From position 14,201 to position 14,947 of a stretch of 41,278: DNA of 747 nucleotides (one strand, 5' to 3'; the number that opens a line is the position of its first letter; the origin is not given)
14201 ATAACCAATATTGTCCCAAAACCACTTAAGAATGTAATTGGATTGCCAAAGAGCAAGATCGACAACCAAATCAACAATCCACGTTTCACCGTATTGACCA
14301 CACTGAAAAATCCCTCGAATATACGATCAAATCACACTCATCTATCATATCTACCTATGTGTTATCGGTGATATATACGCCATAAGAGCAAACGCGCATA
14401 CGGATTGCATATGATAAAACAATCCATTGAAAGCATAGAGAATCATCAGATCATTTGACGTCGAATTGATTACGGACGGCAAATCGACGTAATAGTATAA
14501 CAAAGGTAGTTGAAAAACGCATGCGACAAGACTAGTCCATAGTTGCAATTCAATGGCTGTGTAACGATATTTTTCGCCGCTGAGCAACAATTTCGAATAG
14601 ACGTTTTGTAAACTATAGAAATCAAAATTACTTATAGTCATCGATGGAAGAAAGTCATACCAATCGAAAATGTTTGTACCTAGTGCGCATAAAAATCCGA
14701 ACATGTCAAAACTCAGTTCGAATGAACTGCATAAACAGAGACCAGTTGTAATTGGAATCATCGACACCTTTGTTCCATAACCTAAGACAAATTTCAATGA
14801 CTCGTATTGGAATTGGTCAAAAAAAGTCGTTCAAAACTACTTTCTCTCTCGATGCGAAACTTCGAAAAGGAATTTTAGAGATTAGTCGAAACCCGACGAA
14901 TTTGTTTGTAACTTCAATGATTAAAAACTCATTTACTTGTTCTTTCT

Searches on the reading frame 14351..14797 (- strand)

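Call 42: search_protein_families(library=pfam, proteins=[window:14351-14797:-], max_evalue=0.001)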
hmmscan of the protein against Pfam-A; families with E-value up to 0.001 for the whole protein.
window:14351-14797:- (148 aa): 1 family
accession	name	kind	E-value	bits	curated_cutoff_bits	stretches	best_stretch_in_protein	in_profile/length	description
PF03151.22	TPT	-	3.4e-20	73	30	1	10-147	122-249/291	Triose-phosphate Transporter family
